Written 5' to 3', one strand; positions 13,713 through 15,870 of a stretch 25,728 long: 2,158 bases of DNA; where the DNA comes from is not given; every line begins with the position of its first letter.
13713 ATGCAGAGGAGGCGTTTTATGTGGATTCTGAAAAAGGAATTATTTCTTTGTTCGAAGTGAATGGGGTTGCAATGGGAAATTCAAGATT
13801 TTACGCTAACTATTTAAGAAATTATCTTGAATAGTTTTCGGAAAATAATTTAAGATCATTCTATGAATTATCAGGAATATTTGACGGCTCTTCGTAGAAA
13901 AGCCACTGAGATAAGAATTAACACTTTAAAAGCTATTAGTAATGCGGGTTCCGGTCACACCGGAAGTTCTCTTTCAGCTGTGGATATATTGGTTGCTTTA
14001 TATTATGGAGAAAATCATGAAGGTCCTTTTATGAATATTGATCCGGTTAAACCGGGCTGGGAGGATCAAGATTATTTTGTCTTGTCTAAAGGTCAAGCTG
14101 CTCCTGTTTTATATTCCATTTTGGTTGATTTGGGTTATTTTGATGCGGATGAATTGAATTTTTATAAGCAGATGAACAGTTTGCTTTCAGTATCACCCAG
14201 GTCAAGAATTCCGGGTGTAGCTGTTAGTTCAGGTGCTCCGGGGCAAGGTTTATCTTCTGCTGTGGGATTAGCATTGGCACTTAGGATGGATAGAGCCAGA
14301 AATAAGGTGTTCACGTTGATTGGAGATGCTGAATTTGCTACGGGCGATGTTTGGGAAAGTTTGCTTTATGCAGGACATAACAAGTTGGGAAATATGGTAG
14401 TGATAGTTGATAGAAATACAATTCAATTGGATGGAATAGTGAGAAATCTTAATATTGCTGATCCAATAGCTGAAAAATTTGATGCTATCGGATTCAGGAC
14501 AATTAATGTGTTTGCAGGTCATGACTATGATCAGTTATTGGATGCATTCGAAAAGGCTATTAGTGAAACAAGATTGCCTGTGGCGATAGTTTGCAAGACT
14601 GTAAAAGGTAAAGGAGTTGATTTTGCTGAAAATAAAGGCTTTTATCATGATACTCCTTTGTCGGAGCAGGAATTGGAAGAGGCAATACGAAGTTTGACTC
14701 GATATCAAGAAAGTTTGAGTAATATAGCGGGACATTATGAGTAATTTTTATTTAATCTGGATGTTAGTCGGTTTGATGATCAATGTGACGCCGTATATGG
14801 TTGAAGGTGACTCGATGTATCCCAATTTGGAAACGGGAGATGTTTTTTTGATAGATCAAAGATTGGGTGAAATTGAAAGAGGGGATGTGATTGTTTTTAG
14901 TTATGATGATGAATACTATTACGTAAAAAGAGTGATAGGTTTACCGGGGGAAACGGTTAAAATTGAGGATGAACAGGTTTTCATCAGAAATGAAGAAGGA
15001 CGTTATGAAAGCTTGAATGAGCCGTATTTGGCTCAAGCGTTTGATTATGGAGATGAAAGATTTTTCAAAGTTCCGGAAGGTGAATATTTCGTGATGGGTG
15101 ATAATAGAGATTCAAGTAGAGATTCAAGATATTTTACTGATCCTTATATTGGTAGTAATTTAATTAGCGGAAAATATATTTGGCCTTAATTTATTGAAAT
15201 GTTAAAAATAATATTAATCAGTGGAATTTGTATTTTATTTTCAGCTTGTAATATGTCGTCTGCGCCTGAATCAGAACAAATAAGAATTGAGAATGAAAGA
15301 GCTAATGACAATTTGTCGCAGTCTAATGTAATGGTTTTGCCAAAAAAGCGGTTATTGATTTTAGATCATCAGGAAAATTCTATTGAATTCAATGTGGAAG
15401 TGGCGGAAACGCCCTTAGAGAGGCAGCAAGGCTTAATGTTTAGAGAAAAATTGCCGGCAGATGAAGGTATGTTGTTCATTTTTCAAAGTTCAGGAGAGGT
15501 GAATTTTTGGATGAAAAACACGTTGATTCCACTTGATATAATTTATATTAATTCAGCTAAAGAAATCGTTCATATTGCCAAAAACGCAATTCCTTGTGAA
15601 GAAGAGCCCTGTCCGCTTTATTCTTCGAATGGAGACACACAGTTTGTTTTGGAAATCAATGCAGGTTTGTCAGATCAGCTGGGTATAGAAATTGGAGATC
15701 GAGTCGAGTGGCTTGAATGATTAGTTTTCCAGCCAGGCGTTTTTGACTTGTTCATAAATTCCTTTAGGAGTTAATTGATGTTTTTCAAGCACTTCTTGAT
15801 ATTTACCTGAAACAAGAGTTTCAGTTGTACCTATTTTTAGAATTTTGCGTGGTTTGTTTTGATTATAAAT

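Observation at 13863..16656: Both transketolase subunits are intact ORFs but have lost the catalytic machinery: a candidate pseudo-transketolase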

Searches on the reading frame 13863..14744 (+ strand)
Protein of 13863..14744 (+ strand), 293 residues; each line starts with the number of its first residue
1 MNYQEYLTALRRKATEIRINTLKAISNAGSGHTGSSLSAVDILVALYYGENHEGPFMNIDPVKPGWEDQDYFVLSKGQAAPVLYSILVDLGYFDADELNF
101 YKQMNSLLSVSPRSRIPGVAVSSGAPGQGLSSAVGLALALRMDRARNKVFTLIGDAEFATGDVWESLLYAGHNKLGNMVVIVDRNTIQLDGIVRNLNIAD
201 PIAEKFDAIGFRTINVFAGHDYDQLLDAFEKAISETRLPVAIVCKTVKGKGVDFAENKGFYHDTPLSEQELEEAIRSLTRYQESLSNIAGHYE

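Call 4: search_protein_families(library=pfam, proteins=[window:13863-14744:+], max_evalue=0.01)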
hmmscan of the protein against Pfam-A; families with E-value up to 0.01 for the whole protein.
window:13863-14744:+ (293 aa): 4 families
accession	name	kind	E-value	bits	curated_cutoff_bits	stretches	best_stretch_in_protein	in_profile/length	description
PF00456.26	Transketolase_N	-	2.6e-44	152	22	1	13-275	5-272/334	Transketolase, thiamine diphosphate binding domain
PF13292.11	DXP_synthase_N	-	1.3e-14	54.6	21.2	1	121-190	108-176/274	1-deoxy-D-xylulose-5-phosphate synthase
PF02775.26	TPP_enzyme_C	-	0.0013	19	21.9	0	122-187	26-84/151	Thiamine pyrophosphate enzyme, C-terminal TPP binding domain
PF00676.26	E1_dh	-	0.0039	16.6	22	1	130-186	107-162/300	Dehydrogenase E1 component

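Call 5: search_protein_families(library=ncbifam, proteins=[window:13863-14744:+], max_evalue=0.01)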
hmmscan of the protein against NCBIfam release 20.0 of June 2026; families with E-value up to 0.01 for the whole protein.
window:13863-14744:+ (293 aa): 13 families
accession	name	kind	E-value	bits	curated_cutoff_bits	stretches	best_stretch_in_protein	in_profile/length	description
NF004559.0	PRK05899.2-5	equivalog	7.9e-74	249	488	1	4-282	12-283/627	transketolase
NF004556.0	PRK05899.2-2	equivalog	9.7e-61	205.8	575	1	7-279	14-277/639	transketolase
TIGR00232.1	tktlase_bact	equivalog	2.6e-44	151.6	682.25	1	14-274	4-269/654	transketolase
NF004558.0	PRK05899.2-4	equivalog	3.8e-41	141.2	788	1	15-279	8-271/651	transketolase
NF003933.0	PRK05444.2-2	equivalog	1e-18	67.2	395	1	122-275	116-278/606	1-deoxy-D-xylulose-5-phosphate synthase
TIGR00204.1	dxs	equivalog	1.2e-17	63.6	465.95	2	120-189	107-175/616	1-deoxy-D-xylulose-5-phosphate synthase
NF008968.0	PRK12315.1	subfamily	9.2e-16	57.2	510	1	130-266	120-265/582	1-deoxy-D-xylulose-5-phosphate synthase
TIGR03186.1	AKGDH_not_PDH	exception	6.6e-10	37.9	1408.3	1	145-270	217-338/889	alpha-ketoglutarate dehydrogenase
TIGR00759.1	aceE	equivalog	1.2e-09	36.7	859.9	1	142-232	214-305/885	pyruvate dehydrogenase (acetyl-transferring), homodimeric type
TIGR03181.1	PDH_E1_alph_x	equivalog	1.7e-07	30.4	411.35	1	128-237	126-233/341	pyruvate dehydrogenase (acetyl-transferring) E1 component subunit alpha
TIGR03182.1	PDH_E1_alph_y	equivalog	9.4e-07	28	393.85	1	127-258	113-245/315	pyruvate dehydrogenase (acetyl-transferring) E1 component subunit alpha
NF003616.0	PRK05261.1-1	subfamily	0.0014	16.9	777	1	115-234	132-254/788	phosphoketolase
NF006203.0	PRK08327.1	equivalog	0.0024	16.4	456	0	127-183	431-487/571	thiamine pyrophosphate-requiring protein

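Call 6: search_solved_structures(query=window:13863-14744:+, show_alignments=3, max_evalue=1e-10)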
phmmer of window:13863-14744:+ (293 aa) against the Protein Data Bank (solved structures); distinct sequences matched with E-value up to 1e-10: 42.
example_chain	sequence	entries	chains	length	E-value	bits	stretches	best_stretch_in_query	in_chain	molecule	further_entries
6yak_AAA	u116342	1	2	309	3.3e-64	220.1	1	4-282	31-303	N-terminal component of the split chain transketolase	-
3mos_A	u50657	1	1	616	2.2e-39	138.6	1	4-280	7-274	Transketolase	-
6ha3_A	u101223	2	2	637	2.4e-39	138.5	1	4-280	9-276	Transketolase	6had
4kxu_A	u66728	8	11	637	2.4e-39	138.5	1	4-280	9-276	Transketolase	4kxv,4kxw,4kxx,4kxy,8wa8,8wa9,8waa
6rjb_A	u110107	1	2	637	2.4e-39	138.5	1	4-280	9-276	Transketolase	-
3ooy_A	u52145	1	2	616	3.9e-39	137.8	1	5-280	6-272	Transketolase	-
8cip_A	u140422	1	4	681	1.4e-32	116.3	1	14-272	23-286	Transketolase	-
3m34_A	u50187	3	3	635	2.6e-32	115.4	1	9-274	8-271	Transketolase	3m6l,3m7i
3l84_A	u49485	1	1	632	2.9e-32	115.3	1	9-274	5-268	Transketolase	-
8r3o_A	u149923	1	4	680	1e-30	110.2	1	10-276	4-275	Transketolase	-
4xeu_A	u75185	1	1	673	1.5e-28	103.1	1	4-272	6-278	Transketolase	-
5vrb_A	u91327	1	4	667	7.5e-28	100.8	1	13-275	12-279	Transketolase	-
1qgd_A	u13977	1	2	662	7.7e-28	100.8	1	12-271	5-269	PROTEIN (TRANSKETOLASE)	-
3hyl_A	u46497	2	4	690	1e-27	100.4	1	16-271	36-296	Transketolase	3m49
8r3p_A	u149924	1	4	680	1e-27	100.4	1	16-272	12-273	Transketolase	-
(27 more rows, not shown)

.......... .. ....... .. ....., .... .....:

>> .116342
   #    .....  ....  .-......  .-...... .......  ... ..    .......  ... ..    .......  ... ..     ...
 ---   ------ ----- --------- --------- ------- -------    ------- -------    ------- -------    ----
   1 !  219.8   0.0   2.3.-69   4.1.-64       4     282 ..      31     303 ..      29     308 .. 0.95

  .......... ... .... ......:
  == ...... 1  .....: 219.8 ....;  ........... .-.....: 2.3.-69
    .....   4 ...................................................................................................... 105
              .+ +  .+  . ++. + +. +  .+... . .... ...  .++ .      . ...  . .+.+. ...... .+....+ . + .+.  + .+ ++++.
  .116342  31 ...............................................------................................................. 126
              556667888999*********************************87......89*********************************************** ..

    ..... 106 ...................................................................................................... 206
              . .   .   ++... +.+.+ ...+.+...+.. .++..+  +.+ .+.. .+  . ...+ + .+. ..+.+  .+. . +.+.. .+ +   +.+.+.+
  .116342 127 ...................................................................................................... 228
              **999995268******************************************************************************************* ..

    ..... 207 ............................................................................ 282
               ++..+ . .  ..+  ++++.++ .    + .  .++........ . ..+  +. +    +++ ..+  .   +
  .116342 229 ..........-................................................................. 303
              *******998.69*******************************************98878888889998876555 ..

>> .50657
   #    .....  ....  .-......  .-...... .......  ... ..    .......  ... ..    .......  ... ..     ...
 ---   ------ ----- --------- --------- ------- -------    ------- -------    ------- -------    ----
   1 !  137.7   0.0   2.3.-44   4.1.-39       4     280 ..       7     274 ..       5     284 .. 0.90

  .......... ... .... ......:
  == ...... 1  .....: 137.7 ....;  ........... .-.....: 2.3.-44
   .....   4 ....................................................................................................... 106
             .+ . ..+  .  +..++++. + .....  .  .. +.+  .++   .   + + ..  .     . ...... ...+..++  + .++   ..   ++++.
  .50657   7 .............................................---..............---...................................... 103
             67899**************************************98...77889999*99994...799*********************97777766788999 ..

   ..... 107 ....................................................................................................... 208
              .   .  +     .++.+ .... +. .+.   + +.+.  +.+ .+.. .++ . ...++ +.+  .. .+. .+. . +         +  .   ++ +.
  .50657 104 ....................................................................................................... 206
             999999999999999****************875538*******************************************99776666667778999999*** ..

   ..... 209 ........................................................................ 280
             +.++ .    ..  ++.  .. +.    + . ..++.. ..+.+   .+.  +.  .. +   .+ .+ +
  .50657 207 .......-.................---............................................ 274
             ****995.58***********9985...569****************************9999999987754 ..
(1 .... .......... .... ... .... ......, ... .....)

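Call 23: find_related_loci(query=window:13863-14744:+, collection=genome_contigs, flank=6000)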
Query window:13863-14744:+ (293 aa) in genome_contigs; peptide patterns used: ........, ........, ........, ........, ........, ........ (x = any residue, [..] = any of these).
37 stretches matched a pattern; 8 encode a relative of the query (tblastn E <= 1e-3); 8 distinct loci.
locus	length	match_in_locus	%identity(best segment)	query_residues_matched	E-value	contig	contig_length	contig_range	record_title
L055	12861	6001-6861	70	1-287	1e-142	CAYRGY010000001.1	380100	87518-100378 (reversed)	MAG TPA_asm: uncultured Candidatus Peribacteria bacterium isolate SRP141376_co5_381 genome assembly, contig: NODE_14_len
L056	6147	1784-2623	63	1-280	8e-122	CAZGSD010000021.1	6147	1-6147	MAG TPA_asm: uncultured Candidatus Peribacteria bacterium isolate SRP189682_co1_234 genome assembly, contig: NODE_35489_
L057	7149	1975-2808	52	10-287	4e-100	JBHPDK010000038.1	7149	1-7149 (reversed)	Patescibacteria group bacterium isolate SAG AM-311-A13 NODE_38_length_7149_cov_25.819566, whole genome shotgun sequence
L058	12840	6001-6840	51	7-286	2e-99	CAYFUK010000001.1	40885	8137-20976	MAG TPA_asm: uncultured Candidatus Peribacteria bacterium isolate ERP107533_co1_54 genome assembly, contig: NODE_346_len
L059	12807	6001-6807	51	10-278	3e-97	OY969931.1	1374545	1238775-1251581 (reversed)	MAG: uncultured bacterium isolate MFD02416.bin.c.2 genome assembly, chromosome: 1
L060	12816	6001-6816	31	5-271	2e-32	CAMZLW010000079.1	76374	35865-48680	uncultured Ignavibacteriales bacterium isolate RB_MAG_00003 genome assembly, contig: RB_MAG_00003_000000000067, whole ge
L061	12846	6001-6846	30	2-278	6e-32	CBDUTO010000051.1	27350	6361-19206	MAG TPA_asm: uncultured Melioribacteraceae bacterium isolate SRR22302365_binner12_Refined_155 genome assembly, contig: E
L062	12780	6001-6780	32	17-271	6e-31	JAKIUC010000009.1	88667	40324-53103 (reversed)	MAG: Melioribacteraceae bacterium isolate D96SM.bin.9 NODE_134_length_88667_cov_5.478958, whole genome shotgun sequence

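Call 63: search_protein_representatives(protein=window:13863-14744:+)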
Query: 293 residues. Proteins with E-value up to 0.001 (for the whole library): 12832; up to 1e-10: 5826; up to 1e-30: 985. The best 150 are listed.
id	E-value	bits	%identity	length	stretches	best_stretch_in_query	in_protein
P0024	1.6e-102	358.9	56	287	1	1-280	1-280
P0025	2.6e-83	295.9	47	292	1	3-285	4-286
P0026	7.1e-72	258.4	44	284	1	10-277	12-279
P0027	1.3e-70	254.3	60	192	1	105-288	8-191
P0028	5.4e-70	252.2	44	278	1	9-281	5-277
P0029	8.4e-66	238.5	43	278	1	10-275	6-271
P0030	3.7e-61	223.2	41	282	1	7-279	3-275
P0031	1.1e-60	221.6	46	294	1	10-278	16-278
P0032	2.6e-60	220.5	45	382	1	10-285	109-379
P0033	8.2e-59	215.5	42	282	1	7-279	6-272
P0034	4.5e-57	209.8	38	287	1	10-285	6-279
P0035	1.2e-56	208.4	40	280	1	10-283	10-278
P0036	1.2e-56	208.4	43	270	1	7-278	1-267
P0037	3.2e-56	207.0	44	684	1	7-277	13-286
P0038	1.2e-55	205.2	43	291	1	9-279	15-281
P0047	1.4e-53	198.4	42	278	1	10-277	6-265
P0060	7.4e-52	192.7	38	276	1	16-276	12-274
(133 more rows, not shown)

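Call 65: find_encoding_contigs(protein=P0047, flank=4000, max_places=2)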
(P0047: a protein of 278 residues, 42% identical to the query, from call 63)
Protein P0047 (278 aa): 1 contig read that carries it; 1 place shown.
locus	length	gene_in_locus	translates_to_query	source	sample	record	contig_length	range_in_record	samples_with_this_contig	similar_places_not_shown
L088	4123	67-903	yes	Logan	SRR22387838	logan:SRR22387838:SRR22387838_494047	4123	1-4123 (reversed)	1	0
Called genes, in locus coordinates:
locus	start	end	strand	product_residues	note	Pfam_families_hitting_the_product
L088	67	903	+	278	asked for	PF00456:Transketolase_N, PF13292:DXP_synthase_N (faint)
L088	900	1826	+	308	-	PF02779:Transket_pyr, PF02780:Transketolase_C, PF22613:Transketolase_C_1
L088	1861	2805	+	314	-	PF13793:Pribosyltran_N, PF00156:Pribosyltran, PF14572:Pribosyl_synth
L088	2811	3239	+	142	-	PF02502:LacAB_rpiB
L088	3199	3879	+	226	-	PF00834:Ribul_P_3_epim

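Call 66: find_encoding_contigs(protein=P0060, flank=4000, max_places=2)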
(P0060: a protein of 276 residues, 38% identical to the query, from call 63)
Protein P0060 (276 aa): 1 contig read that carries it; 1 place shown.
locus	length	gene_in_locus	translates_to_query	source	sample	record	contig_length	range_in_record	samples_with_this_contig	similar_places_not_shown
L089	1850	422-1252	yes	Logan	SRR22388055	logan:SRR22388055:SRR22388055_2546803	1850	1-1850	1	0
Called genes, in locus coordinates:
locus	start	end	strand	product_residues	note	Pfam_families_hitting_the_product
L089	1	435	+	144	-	?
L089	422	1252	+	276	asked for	PF00456:Transketolase_N, PF13292:DXP_synthase_N (weak), PF00676:E1_dh (weak)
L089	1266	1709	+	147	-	PF14489:QueF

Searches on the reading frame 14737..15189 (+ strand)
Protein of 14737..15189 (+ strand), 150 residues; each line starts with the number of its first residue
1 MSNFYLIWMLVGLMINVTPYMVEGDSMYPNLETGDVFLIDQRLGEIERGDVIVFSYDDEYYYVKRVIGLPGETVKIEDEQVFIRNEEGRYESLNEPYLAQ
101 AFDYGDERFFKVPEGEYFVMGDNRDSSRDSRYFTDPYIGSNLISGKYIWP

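Call 4: search_protein_families(library=pfam, proteins=[window:14737-15189:+], max_evalue=0.01)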
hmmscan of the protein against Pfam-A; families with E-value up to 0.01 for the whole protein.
window:14737-15189:+ (150 aa): 2 families
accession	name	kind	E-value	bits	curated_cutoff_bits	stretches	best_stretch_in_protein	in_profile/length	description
PF10502.14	Peptidase_S26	-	6e-34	117.9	22.9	1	6-146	12-162/168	Signal peptidase, peptidase S26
PF00717.28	Peptidase_S24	-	7.8e-09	35.7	23.3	1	21-74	39-89/116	Peptidase S24-like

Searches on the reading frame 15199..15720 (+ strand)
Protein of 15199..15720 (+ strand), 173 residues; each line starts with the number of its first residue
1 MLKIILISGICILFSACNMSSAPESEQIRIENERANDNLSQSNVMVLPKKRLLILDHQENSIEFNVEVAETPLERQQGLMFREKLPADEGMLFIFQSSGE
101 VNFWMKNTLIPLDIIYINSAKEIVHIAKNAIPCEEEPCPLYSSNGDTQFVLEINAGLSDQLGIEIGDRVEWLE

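Call 4: search_protein_families(library=pfam, proteins=[window:15199-15720:+], max_evalue=0.01)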
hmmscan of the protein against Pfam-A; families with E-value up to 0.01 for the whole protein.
window:15199-15720:+ (173 aa): 1 family
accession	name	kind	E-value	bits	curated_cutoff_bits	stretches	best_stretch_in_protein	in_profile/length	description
PF02643.20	DUF192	-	1.3e-36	125.1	27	1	64-171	1-96/96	Uncharacterized ACR, COG1430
